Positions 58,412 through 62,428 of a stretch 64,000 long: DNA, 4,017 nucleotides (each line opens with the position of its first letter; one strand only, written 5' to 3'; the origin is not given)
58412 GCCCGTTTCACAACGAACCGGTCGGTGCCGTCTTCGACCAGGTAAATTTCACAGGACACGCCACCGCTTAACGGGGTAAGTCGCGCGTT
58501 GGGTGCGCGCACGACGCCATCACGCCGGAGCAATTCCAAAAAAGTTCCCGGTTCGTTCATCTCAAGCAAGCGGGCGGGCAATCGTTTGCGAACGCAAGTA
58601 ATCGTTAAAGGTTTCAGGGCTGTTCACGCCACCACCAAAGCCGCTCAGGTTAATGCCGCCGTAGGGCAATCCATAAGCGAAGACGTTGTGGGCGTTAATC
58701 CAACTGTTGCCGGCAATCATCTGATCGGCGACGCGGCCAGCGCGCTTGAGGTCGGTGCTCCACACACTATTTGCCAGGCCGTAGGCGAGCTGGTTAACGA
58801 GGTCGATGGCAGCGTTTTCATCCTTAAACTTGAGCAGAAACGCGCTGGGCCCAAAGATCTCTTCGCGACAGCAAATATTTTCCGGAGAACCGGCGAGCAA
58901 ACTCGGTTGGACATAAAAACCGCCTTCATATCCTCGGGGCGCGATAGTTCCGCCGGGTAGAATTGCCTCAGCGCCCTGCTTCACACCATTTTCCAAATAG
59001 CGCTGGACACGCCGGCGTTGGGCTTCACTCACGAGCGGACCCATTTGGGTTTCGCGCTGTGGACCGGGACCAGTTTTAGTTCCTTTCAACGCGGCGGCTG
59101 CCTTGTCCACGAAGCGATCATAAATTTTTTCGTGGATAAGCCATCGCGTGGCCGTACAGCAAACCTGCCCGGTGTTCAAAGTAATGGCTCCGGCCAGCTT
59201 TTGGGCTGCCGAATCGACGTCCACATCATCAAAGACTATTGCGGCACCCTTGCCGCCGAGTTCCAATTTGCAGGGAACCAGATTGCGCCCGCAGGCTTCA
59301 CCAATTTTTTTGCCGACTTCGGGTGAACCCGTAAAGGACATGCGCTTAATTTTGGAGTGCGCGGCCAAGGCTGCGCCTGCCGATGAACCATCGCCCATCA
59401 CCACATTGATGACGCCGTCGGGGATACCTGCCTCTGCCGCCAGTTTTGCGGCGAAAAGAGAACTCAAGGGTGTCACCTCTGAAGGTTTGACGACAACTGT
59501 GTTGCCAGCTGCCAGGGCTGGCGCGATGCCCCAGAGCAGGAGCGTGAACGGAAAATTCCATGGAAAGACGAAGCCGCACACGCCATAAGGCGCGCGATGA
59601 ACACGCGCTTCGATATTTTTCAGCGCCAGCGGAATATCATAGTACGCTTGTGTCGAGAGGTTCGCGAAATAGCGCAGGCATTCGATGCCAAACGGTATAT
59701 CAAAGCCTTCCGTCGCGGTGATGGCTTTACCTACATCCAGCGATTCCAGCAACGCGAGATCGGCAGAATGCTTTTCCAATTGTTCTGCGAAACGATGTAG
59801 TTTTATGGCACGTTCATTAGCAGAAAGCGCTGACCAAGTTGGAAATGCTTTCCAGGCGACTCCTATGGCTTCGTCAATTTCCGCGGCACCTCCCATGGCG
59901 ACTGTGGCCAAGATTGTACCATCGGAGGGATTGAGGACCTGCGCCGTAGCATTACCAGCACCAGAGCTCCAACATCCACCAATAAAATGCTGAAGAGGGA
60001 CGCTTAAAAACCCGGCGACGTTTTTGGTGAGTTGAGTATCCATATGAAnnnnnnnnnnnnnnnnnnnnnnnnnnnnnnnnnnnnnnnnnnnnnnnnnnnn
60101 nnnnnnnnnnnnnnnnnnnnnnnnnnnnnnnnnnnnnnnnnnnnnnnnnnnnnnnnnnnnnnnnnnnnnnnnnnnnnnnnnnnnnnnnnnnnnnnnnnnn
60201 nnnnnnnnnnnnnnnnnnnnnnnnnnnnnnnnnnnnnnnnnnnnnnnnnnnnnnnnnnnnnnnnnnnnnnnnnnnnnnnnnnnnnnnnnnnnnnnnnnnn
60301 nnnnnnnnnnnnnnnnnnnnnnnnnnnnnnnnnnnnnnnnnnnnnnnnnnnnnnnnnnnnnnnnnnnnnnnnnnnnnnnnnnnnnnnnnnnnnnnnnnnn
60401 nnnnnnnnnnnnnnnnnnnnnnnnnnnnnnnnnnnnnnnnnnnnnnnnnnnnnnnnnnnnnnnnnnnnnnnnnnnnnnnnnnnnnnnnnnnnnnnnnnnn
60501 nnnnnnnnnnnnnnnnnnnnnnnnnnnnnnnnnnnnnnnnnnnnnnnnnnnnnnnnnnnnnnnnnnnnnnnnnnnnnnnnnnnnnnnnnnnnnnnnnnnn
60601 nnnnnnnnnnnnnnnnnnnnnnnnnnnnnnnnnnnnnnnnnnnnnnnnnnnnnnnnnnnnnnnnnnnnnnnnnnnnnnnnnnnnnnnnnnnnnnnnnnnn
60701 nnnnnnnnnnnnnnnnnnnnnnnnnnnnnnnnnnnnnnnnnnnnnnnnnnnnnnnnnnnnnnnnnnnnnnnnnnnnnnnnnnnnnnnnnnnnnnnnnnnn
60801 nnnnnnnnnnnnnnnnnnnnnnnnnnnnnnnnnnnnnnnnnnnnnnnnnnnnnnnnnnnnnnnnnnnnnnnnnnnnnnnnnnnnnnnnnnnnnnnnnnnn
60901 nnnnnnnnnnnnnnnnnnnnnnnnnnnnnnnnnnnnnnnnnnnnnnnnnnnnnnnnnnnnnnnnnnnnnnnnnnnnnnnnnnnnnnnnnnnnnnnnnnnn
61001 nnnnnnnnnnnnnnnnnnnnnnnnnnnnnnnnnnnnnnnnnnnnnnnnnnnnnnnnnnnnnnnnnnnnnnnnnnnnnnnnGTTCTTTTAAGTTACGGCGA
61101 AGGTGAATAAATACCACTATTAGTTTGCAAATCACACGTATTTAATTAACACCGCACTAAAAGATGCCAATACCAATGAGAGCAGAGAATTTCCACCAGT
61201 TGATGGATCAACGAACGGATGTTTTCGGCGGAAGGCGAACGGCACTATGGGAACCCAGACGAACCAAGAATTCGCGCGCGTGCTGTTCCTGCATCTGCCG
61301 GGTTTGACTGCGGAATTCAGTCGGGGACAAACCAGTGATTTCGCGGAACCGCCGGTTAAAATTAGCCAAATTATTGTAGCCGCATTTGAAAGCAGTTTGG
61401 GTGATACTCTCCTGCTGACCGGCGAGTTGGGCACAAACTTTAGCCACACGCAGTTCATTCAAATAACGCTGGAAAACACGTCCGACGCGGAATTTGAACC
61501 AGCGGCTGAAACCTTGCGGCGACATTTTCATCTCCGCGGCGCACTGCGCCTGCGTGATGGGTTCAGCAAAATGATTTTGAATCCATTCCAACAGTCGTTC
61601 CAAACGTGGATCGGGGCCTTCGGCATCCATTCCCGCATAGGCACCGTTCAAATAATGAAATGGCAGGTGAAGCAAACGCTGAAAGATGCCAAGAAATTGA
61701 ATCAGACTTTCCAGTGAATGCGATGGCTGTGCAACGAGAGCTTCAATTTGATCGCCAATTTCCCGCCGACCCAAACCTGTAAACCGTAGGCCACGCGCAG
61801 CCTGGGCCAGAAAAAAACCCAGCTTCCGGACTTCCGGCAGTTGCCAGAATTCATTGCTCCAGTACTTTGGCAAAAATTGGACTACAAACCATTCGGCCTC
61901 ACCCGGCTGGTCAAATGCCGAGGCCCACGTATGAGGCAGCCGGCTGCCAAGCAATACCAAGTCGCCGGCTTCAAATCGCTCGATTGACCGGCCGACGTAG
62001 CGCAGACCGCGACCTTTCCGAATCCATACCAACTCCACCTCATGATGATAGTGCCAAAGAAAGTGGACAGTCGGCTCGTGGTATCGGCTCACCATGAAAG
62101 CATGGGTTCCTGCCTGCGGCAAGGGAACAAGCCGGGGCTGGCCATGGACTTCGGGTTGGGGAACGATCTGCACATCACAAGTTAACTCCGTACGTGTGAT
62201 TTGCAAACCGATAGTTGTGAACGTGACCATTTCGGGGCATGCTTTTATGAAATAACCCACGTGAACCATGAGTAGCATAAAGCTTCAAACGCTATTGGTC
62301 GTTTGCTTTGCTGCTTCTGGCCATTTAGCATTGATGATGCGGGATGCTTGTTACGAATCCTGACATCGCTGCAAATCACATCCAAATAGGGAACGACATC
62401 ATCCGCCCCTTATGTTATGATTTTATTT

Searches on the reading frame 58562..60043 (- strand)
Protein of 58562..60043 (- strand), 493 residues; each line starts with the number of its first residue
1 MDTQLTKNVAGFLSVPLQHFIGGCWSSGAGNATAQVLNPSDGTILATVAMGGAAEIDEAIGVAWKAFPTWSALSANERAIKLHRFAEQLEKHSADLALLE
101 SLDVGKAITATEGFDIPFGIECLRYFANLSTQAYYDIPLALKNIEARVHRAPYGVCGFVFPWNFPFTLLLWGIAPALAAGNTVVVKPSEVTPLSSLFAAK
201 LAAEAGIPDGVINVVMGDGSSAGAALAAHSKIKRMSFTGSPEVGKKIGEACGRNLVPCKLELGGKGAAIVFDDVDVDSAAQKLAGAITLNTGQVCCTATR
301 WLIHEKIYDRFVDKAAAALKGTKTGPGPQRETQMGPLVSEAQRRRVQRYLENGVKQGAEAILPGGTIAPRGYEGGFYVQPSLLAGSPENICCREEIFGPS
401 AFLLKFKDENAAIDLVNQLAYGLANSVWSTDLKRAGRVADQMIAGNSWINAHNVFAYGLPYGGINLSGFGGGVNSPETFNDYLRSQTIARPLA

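Call 13: search_protein_families(library=ncbifam, proteins=[window:58562-60043:-], max_evalue=0.00001)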
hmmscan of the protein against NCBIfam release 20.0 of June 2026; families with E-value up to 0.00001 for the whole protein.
window:58562-60043:- (493 aa): 41 families (the best 25 are shown)
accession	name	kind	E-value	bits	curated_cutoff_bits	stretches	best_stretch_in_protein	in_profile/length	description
NF010000.0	PRK13473.1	subfamily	5.3e-126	421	615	1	18-486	4-468/475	aminobutyraldehyde dehydrogenase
TIGR01804.1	BADH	equivalog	2.5e-123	412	668.6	1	20-472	1-454/467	betaine-aldehyde dehydrogenase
NF045735.1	PaDhStyDPseudo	equivalog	2.1e-120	402.6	850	1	18-471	4-463/483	phenylacetaldehyde dehydrogenase StyD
NF009725.0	PRK13252.1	equivalog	8.8e-115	383.9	593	1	18-488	8-477/488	betaine-aldehyde dehydrogenase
TIGR02299.1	HpaE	equivalog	1.9e-114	383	638.35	1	18-475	2-464/488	5-carboxymethyl-2-hydroxymuconate semialdehyde dehydrogenase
NF045736.1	PaDhStyDRhodo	equivalog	2e-109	366.3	800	1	18-470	4-458/479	phenylacetaldehyde dehydrogenase StyD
TIGR03216.1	OH_muco_semi_DH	equivalog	4.4e-105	352.1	693.25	1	17-480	1-472/481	2-hydroxymuconic semialdehyde dehydrogenase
NF050026.1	AcaldDHExaC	equivalog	1.4e-104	350.5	900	1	17-471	16-475/503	acetaldehyde dehydrogenase ExaC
NF007352.0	PRK09847.1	equivalog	3.5e-97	326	850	1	13-470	16-472/495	aldehyde dehydrogenase PuuC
TIGR01780.1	SSADH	subfamily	1.5e-96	324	646.35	1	36-483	1-445/448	succinate-semialdehyde dehydrogenase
NF006916.0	PRK09407.1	equivalog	6.1e-96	322.1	521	1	30-490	32-492/526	succinic semialdehyde dehydrogenase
NF042993.1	AlphKGSA_gudD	equivalog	4e-93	312.7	770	1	18-467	5-457/481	alpha-ketoglutaric semialdehyde dehydrogenase GucD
NF008415.0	PRK11241.1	equivalog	2.6e-91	306.7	828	1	18-484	12-474/482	NADP-dependent succinate-semialdehyde dehydrogenase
NF007497.0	PRK10090.1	equivalog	4.6e-91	306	500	1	18-487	8-474/480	aldehyde dehydrogenase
TIGR03374.1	ABALDH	equivalog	1.2e-88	298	909.3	1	20-473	5-455/472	aminobutyraldehyde dehydrogenase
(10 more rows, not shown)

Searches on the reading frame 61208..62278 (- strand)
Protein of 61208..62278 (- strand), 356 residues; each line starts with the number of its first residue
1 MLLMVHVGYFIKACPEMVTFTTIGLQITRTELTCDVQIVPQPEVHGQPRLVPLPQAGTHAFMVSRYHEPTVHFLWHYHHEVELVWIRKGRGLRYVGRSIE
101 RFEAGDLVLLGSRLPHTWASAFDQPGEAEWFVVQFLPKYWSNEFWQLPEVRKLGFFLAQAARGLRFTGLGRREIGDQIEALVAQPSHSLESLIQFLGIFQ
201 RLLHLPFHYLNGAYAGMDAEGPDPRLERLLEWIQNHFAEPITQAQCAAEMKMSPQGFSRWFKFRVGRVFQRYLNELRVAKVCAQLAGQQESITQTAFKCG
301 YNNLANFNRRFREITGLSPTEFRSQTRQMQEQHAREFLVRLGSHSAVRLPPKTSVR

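Call 13: search_protein_families(library=ncbifam, proteins=[window:61208-62278:-], max_evalue=0.00001)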
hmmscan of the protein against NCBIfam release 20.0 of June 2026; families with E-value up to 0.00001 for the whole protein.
window:61208-62278:- (356 aa): 20 families
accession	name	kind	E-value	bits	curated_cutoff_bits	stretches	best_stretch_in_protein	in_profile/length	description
NF047455.1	TF_Staph_AryK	equivalog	7e-21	74.2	850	1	208-334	140-267/759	transcriptional regulator AryK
NF010028.0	PRK13503.1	equivalog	6.8e-20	71.6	288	1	218-328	165-275/278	HTH-type transcriptional activator RhaS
NF006902.0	PRK09393.1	equivalog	1.7e-15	57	425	1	221-329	217-325/327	transcriptional regulator FtrA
NF007860.0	PRK10572.1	equivalog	1.7e-14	53.3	208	1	218-331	177-290/292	arabinose operon transcriptional regulator AraC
NF047788.1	TransRegPocR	equivalog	1.3e-12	47.6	500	1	223-328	188-293/296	transcriptional regulator PocR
NF007243.0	PRK09685.1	equivalog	3.7e-10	39.7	199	1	222-326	196-302/303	transcriptional regulator FeaR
NF049968.1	QhpR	equivalog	5.3e-10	38.9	250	1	222-323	183-284/284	AraC-like transcriptional regulator QhpR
NF010026.0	PRK13501.1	equivalog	8.4e-10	38.3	363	1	68-332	26-284/290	HTH-type transcriptional activator RhaR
TIGR04094.1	adjacent_YSIRK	equivalog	1.6e-09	37.3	200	1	226-323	287-383/383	YSIRK-targeted surface antigen transcriptional regulator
NF052534.1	RzbtTranRegRhrA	equivalog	2.1e-09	37.1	500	1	220-324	203-309/312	rhizobactin biosynthesis transcriptional regulator RhrA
NF007693.0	PRK10371.1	equivalog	4.8e-09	35.8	253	1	227-332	201-306/309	transcriptional regulator MelR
NF007432.1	PRK09978.1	equivalog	9.4e-09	34.8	500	1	228-330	146-247/274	DNA-binding transcriptional regulator GadX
NF033869.1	viru_reg_Rsp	equivalog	1.5e-08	33.6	400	1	226-333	149-256/701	AraC family transcriptional regulator Rsp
NF010025.2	PRK13500.1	equivalog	1.6e-08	34.4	525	1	69-329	27-281/282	HTH-type transcriptional activator RhaR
NF049932.1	TranspRegBtr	equivalog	1.8e-08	33.4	900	1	226-336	166-276/531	bacillibactin transport transcriptional regulator Btr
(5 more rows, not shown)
